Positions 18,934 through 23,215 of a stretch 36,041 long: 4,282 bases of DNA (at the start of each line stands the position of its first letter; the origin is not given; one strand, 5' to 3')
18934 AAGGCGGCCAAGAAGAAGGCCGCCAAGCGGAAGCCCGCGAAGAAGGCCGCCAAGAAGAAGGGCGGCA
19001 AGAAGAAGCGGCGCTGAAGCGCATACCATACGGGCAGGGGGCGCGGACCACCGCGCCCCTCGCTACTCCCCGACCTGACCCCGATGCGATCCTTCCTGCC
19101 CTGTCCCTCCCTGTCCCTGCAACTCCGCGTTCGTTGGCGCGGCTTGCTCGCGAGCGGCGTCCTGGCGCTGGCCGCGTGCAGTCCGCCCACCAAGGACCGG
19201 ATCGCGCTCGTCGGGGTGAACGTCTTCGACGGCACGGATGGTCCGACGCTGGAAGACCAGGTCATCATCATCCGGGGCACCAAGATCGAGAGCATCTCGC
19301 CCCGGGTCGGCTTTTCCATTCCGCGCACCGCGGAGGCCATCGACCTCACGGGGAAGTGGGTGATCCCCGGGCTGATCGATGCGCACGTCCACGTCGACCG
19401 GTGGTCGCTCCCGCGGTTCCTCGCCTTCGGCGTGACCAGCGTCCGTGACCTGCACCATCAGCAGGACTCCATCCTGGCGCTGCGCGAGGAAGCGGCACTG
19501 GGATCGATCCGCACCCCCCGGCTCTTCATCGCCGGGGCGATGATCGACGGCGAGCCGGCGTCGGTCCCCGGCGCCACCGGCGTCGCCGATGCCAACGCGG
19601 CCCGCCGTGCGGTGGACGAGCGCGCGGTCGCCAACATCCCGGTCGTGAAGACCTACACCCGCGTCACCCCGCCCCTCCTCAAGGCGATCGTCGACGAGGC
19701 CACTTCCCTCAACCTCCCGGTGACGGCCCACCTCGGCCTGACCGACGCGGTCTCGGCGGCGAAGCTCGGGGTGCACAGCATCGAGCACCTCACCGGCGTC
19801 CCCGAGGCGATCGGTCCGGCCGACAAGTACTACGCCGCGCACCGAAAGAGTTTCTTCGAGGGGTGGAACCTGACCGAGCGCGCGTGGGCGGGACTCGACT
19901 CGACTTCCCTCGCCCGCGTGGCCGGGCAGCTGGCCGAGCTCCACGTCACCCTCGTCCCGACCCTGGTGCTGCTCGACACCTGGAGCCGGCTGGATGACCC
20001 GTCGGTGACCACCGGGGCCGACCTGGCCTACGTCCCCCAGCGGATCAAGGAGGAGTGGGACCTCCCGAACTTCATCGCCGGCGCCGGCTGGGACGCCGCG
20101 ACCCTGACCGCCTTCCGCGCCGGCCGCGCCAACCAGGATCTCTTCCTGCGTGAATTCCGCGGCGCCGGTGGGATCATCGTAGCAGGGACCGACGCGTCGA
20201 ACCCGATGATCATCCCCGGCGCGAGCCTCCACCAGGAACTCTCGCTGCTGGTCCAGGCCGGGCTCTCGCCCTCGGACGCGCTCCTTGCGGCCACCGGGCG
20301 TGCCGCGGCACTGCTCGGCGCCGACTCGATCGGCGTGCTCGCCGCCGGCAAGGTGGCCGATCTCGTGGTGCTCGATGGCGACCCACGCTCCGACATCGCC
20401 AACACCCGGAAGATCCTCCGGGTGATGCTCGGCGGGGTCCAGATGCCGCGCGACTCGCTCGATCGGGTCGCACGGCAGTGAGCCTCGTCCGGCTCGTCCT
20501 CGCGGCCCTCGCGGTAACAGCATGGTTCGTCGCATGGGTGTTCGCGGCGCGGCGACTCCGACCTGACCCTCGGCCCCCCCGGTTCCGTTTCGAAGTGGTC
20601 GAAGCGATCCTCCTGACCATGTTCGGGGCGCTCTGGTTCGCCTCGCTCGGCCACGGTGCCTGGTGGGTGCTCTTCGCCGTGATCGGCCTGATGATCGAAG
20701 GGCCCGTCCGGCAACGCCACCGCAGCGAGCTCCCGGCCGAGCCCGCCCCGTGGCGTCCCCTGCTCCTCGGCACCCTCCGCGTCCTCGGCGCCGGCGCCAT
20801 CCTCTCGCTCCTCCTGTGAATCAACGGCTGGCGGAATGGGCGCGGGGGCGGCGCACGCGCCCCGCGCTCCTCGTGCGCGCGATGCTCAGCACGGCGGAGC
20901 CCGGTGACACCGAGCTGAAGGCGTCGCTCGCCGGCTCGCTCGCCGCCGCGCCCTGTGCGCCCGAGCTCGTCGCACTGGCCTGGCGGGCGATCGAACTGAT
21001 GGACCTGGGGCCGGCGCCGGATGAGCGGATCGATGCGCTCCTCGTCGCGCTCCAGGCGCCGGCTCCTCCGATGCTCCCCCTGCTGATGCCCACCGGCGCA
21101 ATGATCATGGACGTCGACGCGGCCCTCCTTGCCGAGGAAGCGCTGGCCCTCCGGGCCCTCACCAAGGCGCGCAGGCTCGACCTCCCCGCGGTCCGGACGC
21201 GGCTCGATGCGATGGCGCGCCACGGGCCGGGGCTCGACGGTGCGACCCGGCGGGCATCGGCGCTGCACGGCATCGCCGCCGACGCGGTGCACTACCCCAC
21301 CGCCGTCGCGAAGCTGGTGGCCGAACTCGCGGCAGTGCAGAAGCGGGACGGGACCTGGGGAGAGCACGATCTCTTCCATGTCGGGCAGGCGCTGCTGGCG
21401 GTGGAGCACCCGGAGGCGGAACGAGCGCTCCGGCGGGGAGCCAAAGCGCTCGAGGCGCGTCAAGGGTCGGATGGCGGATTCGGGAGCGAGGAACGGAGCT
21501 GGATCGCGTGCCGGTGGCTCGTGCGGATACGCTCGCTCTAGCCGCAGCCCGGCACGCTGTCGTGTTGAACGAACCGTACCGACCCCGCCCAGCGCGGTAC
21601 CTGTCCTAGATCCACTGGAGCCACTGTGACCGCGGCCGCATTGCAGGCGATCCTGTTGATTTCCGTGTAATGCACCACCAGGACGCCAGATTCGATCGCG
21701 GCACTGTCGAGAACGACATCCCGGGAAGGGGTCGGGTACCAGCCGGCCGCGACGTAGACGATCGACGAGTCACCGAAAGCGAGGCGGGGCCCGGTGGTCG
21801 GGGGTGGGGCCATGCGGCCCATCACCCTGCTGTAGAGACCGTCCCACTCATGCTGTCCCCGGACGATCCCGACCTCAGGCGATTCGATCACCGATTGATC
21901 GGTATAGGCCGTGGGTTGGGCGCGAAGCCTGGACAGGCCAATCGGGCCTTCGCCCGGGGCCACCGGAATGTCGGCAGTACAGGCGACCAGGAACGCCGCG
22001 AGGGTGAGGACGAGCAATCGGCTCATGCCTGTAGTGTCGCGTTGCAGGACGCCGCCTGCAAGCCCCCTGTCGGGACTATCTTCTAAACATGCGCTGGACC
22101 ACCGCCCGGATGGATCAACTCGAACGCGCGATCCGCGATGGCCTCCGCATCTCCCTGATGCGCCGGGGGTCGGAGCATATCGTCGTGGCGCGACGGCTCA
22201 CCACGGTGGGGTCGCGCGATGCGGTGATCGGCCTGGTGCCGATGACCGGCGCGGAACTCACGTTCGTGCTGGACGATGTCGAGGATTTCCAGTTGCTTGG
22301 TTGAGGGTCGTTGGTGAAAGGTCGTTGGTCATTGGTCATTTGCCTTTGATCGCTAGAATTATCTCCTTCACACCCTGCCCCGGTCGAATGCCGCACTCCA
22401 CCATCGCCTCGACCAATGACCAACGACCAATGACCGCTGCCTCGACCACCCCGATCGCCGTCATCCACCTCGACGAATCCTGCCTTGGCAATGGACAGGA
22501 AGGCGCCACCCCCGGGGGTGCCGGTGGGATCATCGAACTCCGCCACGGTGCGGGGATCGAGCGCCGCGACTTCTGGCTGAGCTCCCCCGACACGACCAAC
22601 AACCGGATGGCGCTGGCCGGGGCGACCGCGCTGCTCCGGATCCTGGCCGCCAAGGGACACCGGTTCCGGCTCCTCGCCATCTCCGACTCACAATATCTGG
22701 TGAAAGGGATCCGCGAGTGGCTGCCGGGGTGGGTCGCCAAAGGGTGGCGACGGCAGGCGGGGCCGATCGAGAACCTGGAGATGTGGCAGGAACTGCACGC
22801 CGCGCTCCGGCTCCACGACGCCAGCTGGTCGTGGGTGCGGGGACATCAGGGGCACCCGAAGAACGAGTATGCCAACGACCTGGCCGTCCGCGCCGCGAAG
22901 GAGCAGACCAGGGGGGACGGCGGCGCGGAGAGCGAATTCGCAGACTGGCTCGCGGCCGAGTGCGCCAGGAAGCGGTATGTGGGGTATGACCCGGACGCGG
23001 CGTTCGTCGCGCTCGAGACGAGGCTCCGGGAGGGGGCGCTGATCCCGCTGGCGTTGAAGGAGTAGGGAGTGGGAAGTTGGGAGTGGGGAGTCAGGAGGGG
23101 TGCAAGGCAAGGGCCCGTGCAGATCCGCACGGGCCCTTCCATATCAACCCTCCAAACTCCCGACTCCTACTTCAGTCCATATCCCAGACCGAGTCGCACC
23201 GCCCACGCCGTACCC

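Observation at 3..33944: Thirteen gene-boundary arrays of locus-specific tandem heptanucleotides, ten arranged as inverted pairs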

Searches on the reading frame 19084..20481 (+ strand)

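Call 7: search_protein_families(library=pfam, proteins=[window:19084-20481:+])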
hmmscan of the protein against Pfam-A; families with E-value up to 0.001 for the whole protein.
window:19084-20481:+ (465 aa): 2 families
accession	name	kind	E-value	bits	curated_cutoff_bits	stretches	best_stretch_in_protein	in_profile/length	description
PF01979.26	Amidohydro_1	-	5.9e-22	78.8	25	1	92-452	1-343/345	Amidohydrolase family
PF07969.17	Amidohydro_3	-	1.5e-11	44.9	29.7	2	84-108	1-25/472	Amidohydrolase family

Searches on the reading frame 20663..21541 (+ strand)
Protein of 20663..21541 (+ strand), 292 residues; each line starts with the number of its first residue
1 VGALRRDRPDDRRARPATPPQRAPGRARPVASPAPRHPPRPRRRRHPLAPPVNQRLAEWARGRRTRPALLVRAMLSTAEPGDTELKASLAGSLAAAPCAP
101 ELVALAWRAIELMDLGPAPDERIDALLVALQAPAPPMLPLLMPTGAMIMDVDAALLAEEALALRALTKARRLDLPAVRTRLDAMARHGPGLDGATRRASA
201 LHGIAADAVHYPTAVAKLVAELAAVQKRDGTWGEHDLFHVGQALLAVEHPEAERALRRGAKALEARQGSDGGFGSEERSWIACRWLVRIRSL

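Call 7: search_protein_families(library=pfam, proteins=[window:20663-21541:+])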
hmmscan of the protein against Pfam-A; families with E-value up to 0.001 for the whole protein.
window:20663-21541:+ (292 aa): 1 family
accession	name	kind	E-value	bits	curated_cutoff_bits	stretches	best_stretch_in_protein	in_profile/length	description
PF13243.12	SQHop_cyclase_C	-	5.4e-05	22.8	26.1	0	240-281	193-234/319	Squalene-hopene cyclase C-terminal domain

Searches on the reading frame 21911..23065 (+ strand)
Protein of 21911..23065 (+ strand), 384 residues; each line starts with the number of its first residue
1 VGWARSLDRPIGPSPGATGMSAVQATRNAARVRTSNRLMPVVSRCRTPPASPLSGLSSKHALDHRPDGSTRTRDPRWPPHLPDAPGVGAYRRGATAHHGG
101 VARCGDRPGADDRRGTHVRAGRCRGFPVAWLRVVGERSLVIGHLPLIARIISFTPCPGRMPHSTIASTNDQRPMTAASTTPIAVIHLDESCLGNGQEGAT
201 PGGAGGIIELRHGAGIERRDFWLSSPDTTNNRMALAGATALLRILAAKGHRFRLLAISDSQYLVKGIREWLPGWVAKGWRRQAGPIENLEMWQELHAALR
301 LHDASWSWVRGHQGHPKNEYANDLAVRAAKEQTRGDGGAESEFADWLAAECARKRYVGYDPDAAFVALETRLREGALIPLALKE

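Call 7: search_protein_families(library=pfam, proteins=[window:21911-23065:+])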
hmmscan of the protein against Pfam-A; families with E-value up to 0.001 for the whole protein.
window:21911-23065:+ (384 aa): 1 family
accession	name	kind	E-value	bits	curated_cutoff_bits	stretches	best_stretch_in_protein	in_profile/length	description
PF00075.30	RNase_H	-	3.1e-23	82.9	25.8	1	184-329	5-140/141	RNase H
